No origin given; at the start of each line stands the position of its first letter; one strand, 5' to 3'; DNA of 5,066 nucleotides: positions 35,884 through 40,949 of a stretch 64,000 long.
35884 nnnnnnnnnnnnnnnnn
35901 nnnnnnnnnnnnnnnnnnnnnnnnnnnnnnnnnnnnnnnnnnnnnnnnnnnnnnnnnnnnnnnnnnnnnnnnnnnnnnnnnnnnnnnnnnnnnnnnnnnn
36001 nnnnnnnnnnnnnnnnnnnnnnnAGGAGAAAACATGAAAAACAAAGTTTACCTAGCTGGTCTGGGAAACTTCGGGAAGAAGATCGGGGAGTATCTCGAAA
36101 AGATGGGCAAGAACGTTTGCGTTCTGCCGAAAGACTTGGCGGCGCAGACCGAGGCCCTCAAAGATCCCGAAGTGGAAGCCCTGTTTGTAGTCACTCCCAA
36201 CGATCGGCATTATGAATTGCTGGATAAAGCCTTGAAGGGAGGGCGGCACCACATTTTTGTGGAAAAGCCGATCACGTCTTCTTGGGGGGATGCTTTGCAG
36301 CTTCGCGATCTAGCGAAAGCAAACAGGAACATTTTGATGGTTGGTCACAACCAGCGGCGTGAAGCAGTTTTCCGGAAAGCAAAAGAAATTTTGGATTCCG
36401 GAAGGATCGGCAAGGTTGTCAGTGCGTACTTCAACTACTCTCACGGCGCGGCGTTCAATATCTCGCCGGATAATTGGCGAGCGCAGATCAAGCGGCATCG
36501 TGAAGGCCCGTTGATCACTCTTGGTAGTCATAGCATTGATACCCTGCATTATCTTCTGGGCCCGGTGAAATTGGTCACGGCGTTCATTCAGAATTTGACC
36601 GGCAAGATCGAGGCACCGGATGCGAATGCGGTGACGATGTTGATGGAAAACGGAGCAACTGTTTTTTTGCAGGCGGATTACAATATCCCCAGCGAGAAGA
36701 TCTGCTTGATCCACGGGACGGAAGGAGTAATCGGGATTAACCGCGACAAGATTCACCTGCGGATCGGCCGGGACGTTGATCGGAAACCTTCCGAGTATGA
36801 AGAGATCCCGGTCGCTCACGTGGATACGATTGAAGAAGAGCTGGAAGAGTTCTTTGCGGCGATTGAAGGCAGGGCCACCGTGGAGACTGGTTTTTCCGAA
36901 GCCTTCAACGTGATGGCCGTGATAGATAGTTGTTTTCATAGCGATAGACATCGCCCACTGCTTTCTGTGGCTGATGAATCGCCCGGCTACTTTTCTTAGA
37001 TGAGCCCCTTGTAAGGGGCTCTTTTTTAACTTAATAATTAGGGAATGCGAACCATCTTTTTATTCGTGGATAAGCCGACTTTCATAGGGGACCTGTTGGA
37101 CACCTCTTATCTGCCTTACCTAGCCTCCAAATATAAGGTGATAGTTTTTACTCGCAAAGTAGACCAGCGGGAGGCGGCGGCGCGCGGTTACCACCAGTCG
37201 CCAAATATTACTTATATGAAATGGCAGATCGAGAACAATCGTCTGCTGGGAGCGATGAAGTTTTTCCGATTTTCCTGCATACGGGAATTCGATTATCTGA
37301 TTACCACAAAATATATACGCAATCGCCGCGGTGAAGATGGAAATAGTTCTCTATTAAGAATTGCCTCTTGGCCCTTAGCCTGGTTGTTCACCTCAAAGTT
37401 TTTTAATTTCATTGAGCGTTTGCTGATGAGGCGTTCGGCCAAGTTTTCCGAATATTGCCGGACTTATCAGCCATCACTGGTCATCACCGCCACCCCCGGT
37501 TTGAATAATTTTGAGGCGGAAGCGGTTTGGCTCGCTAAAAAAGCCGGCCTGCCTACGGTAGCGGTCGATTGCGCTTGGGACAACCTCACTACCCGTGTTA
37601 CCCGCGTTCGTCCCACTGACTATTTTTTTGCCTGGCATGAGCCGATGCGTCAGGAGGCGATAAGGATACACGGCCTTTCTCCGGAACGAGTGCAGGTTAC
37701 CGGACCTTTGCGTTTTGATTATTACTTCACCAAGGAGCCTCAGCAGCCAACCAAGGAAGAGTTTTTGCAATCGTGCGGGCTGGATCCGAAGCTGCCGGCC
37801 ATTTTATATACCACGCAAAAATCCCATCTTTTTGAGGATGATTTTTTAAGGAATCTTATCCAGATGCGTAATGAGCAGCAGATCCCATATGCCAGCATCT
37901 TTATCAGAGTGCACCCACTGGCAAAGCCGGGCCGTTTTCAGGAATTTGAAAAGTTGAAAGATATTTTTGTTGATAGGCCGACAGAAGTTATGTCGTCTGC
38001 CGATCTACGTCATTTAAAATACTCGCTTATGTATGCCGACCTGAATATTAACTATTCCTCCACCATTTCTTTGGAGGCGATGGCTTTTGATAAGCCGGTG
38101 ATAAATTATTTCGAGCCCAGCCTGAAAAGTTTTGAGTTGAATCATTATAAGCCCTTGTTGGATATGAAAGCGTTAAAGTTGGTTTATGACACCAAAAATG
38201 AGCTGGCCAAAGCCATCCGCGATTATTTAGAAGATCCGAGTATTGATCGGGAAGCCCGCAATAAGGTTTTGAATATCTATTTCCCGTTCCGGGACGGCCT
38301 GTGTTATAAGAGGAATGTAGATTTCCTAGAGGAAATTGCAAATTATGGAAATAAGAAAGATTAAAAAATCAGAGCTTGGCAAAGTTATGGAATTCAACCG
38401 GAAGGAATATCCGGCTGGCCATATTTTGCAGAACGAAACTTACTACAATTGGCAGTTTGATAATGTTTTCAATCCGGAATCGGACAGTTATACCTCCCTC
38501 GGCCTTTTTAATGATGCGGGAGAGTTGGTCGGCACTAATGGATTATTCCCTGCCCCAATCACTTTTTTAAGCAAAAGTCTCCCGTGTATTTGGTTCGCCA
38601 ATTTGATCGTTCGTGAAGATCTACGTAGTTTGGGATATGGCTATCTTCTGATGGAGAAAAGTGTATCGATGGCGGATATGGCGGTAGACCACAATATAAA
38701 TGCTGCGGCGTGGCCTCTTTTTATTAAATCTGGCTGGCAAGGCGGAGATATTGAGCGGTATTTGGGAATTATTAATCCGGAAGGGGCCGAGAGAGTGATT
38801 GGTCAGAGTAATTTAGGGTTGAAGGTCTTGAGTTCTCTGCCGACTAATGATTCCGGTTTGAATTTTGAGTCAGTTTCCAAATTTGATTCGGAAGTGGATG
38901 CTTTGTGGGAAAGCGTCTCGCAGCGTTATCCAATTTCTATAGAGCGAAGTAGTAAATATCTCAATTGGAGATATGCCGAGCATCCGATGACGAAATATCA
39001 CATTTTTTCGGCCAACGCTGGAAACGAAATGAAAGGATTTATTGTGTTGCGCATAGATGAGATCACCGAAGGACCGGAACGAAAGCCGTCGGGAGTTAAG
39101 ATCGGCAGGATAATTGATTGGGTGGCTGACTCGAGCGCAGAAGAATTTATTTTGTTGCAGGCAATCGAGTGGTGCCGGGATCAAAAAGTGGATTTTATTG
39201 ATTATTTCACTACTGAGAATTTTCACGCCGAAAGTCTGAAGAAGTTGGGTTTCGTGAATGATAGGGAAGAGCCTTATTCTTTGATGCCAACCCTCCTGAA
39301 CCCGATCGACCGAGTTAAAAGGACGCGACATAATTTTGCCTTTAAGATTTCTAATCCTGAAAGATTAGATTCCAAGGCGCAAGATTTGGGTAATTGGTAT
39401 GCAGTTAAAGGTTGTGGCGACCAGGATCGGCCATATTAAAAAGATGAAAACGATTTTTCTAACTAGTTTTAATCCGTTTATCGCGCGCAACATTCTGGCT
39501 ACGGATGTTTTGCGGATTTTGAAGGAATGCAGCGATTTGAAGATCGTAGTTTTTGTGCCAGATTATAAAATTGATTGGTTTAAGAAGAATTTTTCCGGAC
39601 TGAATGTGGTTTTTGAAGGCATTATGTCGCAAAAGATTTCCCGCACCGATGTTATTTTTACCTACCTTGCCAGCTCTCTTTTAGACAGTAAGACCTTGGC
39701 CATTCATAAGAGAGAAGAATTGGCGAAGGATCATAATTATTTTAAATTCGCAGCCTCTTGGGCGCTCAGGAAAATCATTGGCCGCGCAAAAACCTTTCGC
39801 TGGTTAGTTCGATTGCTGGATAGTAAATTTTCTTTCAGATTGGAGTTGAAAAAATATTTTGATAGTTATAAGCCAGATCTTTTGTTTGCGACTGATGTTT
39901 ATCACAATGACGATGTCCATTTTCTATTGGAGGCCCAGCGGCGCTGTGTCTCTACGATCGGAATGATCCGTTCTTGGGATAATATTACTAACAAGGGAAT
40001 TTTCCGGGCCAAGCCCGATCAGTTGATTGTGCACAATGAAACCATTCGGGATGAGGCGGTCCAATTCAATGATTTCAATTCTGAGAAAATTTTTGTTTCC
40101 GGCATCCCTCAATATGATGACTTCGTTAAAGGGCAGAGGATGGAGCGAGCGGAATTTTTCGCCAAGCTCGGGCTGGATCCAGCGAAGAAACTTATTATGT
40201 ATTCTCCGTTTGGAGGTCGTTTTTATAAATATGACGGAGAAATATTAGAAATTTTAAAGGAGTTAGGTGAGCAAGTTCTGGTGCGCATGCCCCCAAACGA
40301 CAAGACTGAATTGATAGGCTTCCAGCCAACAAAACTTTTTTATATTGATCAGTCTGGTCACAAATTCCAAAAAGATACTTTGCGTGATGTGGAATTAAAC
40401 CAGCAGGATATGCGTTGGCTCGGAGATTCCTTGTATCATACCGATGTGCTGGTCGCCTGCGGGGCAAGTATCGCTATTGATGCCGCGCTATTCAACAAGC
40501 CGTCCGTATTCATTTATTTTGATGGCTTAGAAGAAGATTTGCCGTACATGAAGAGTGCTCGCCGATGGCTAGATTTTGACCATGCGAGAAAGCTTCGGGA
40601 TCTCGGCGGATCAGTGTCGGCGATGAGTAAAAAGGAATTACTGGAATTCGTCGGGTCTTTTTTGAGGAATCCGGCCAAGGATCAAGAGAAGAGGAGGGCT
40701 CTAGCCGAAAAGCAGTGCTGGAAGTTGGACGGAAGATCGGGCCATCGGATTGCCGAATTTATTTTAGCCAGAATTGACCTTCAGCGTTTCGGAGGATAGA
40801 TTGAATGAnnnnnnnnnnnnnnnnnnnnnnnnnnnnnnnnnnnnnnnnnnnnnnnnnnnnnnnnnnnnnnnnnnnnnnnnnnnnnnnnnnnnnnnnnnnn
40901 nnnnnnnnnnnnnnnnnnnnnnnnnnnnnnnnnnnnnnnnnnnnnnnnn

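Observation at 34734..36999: Two-gene module: radical SAM/SPASM enzyme with a 140-aa N-terminal extension, plus a Gfo/Idh/MocA oxidoreductase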

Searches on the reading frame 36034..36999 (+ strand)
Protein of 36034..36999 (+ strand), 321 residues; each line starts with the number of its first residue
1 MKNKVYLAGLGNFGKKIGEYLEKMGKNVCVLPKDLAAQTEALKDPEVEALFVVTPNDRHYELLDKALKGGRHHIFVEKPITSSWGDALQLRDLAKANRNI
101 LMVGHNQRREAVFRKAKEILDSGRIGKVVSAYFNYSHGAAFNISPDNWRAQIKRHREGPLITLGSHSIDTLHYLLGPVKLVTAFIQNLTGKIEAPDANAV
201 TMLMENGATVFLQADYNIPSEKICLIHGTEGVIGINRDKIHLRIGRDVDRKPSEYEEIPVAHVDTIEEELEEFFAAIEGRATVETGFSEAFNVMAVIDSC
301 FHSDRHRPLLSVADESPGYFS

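Call 6: search_protein_families(library=pfam, proteins=[window:36034-36999:+], max_evalue=0.01)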
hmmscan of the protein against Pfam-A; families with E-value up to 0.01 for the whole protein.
window:36034-36999:+ (321 aa): 4 families
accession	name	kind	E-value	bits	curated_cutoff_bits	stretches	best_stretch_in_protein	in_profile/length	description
PF22725.1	GFO_IDH_MocA_C3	-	2.9e-24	85.9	27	1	113-233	1-123/124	GFO/IDH/MocA C-terminal domain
PF02894.22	GFO_IDH_MocA_C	-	3.5e-18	66.7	22.9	1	117-307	1-213/218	Oxidoreductase family, C-terminal alpha/beta domain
PF01408.29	GFO_IDH_MocA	-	4e-15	57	24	1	40-105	56-120/120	Oxidoreductase family, NAD-binding Rossmann fold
PF22685.1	Gal80p_C-like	-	8.2e-05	23.3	29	1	114-196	4-89/152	Gal80p, C-terminal domain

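Call 7: search_protein_families(library=ncbifam, proteins=[window:36034-36999:+], max_evalue=0.01)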
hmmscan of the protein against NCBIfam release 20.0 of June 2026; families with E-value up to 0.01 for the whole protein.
window:36034-36999:+ (321 aa): 9 families
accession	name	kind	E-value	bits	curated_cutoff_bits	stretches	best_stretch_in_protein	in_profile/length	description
NF052479.1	LevoglcsnDh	equivalog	2.6e-22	79.1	650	1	40-192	67-219/386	levoglucosan dehydrogenase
NF008607.0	PRK11579.1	subfamily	8.3e-21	74.3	330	1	40-245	58-262/346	oxidoreductase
TIGR04380.1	myo_inos_iolG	equivalog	5e-20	71.6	355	1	36-303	54-322/330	inositol 2-dehydrogenase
NF041392.1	XylDh_Gfo6_Halo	equivalog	2.6e-19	69.2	350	1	46-305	82-343/350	D-xylose 1-dehydrogenase Gfo6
NF040723.1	UDP-GlcNAcDh_Arch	equivalog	3.9e-18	66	450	1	42-283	56-280/302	UDP-N-acetylglucosamine 3-dehydrogenase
NF007574.0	PRK10206.1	equivalog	1.4e-16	60.5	352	1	39-232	58-244/345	oxidoreductase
NF052679.1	InsChiInosDhIolG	equivalog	2.3e-06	26.9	540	1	39-176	59-186/343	bifunctional inositol 2-dehydrogenase/D-chiro-inositol 1-dehydrogenase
NF058561.1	BT_2158_fam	equivalog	5.1e-06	25.3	750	1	46-129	96-178/487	glycoside 3-dehydrogenase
NF058563.1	BT_2159_fam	equivalog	9.1e-05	21.6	650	1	32-128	48-143/350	disaccharide 3-dehydrogenase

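Call 64: search_solved_structures(query=window:36034-36996:+, max_evalue=0.00001, show_alignments=1)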
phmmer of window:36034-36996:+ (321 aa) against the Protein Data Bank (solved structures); distinct sequences matched with E-value up to 0.00001: 63 (the best 60 are shown).
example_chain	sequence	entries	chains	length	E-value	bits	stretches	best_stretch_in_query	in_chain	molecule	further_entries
3db2_A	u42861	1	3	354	1.5e-27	100.1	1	39-231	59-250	putative NADPH-dependent oxidoreductase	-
3e18_A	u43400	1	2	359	6.6e-19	71.7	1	40-232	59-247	oxidoreductase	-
2glx_A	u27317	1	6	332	8.8e-17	64.7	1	33-282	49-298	1,5-anhydro-D-fructose reductase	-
5ya8_A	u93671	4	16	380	9.7e-17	64.5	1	36-184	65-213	Scyllo-inositol dehydrogenase with L-glucose dehydrogenase activity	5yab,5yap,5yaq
6a3f_A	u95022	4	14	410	9.9e-17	64.5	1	41-186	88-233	Putative dehydrogenase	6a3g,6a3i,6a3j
6ktj_A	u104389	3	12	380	5.1e-16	62.2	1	36-184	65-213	Scyllo-inositol dehydrogenase with L-glucose dehydrogenase activity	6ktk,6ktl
3fhl_A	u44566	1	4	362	6e-16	61.9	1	39-253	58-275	Putative oxidoreductase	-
1zh8_A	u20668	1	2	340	1.3e-15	60.8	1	35-307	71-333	oxidoreductase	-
4koa_A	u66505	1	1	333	3.2e-15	59.5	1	36-282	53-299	1,5-anhydro-D-fructose reductase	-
1evj_A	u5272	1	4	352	6.7e-15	58.5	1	41-180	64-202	GLUCOSE-FRUCTOSE OXIDOREDUCTASE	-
1ofg_A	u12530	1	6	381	8.1e-15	58.2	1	41-180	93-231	GLUCOSE-FRUCTOSE OXIDOREDUCTASE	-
1ryd_A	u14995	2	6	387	8.4e-15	58.2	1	41-180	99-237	glucose-fructose oxidoreductase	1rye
1h6a_A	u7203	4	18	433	1.1e-14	57.8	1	41-180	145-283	PRECURSOR FORM OF GLUCOSE-FRUCTOSE OXIDOREDUCTASE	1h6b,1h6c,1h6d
9m37_A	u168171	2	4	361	2e-13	53.7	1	38-221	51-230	P581a DgpA2 and isoorientin complex structure | Gfo/Idh/MocA family protein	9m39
3q2k_A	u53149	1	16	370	2.3e-13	53.5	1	39-212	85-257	oxidoreductase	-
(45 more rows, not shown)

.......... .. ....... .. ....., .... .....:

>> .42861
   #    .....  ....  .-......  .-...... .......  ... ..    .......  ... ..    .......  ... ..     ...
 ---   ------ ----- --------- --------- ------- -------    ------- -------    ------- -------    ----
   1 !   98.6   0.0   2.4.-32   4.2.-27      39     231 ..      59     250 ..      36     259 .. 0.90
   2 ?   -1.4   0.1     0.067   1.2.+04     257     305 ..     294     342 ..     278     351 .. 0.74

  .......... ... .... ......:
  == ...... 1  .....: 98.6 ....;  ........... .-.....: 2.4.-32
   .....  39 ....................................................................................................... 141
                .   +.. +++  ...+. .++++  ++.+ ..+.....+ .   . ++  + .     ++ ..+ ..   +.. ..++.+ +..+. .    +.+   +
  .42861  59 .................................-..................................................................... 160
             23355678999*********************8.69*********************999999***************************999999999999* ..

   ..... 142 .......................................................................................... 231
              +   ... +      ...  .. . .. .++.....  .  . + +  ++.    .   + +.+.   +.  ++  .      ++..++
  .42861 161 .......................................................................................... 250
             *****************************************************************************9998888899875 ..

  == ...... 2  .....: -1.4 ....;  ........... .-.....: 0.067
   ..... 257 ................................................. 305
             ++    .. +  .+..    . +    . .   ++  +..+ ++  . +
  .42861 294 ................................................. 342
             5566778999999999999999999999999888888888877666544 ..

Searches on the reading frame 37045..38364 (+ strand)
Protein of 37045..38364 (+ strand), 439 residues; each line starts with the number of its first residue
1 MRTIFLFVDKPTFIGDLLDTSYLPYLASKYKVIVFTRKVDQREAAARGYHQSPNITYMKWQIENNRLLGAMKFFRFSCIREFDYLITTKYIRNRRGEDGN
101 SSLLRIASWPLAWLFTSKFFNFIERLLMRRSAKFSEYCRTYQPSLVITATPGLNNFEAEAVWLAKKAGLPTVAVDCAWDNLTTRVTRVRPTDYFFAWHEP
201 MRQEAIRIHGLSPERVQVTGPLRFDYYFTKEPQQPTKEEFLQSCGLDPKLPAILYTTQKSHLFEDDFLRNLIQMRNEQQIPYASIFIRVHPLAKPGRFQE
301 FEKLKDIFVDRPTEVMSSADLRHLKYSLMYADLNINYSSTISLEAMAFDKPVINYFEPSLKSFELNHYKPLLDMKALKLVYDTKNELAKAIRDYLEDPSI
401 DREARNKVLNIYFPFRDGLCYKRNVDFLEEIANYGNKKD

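Call 6: search_protein_families(library=pfam, proteins=[window:37045-38364:+], max_evalue=0.01)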
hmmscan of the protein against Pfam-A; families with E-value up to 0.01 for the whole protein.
window:37045-38364:+ (439 aa): 2 families
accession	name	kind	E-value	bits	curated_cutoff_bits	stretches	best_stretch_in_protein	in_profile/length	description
PF04464.20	Glyphos_transf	-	4.7e-08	32.8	22.1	1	182-427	126-364/367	CDP-Glycerol:Poly(glycerophosphate) glycerophosphotransferase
PF02350.25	Epimerase_2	-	9.8e-05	21.8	30.6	1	192-427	124-345/347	UDP-N-acetylglucosamine 2-epimerase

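Call 7: search_protein_families(library=ncbifam, proteins=[window:37045-38364:+], max_evalue=0.01)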
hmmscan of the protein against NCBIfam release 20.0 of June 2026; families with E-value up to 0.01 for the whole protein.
window:37045-38364:+ (439 aa): 2 families
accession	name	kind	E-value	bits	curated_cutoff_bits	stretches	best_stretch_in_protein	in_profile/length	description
NF046086.1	BFO_1060_trans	domain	6.6e-20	71.5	200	2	133-276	38-189/365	BFO_1060 family glycosyltransferase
TIGR04396.2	surf_polysacc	subfamily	1.3e-08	34.4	125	1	280-435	221-366/427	surface carbohydrate biosynthesis protein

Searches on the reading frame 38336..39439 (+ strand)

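Call 6: search_protein_families(library=pfam, proteins=[window:38336-39439:+], max_evalue=0.01)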
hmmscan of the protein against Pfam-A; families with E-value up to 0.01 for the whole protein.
window:38336-39439:+ (367 aa): 2 families
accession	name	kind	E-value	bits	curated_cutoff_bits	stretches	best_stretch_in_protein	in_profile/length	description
PF00583.31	Acetyltransf_1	-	1.5e-06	28.9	20.7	1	20-113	7-88/116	Acetyltransferase (GNAT) family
PF13527.13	Acetyltransf_9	-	0.0013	19.1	25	1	5-111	1-99/127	Acetyltransferase (GNAT) domain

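Call 7: search_protein_families(library=ncbifam, proteins=[window:38336-39439:+], max_evalue=0.01)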
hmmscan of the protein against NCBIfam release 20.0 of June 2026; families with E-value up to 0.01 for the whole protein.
window:38336-39439:+ (367 aa): 0 families

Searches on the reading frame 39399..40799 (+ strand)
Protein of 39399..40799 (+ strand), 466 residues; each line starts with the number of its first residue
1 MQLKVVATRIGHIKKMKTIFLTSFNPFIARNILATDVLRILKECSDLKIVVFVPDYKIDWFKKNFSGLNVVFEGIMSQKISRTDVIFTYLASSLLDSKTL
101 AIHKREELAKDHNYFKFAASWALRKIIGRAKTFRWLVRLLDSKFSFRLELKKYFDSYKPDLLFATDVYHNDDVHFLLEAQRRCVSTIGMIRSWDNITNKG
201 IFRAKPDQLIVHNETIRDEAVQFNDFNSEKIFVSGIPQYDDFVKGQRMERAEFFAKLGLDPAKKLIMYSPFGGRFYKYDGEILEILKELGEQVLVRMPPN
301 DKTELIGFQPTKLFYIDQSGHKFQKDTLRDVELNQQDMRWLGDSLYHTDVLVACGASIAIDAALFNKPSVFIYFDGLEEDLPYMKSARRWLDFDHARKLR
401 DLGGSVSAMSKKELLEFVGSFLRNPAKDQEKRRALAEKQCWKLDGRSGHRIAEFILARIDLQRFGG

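Call 6: search_protein_families(library=pfam, proteins=[window:39399-40799:+], max_evalue=0.01)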
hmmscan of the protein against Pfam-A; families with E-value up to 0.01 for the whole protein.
window:39399-40799:+ (466 aa): 1 family
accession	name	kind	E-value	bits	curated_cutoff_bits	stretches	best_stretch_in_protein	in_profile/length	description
PF04464.20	Glyphos_transf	-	2.5e-10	40.3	22.1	1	207-456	136-366/367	CDP-Glycerol:Poly(glycerophosphate) glycerophosphotransferase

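Call 7: search_protein_families(library=ncbifam, proteins=[window:39399-40799:+], max_evalue=0.01)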
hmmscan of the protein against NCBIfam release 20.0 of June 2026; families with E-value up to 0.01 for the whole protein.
window:39399-40799:+ (466 aa): 1 family
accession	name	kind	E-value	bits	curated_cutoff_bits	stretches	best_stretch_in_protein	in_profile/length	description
NF046086.1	BFO_1060_trans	domain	4.6e-11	42.5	200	1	147-279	36-178/365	BFO_1060 family glycosyltransferase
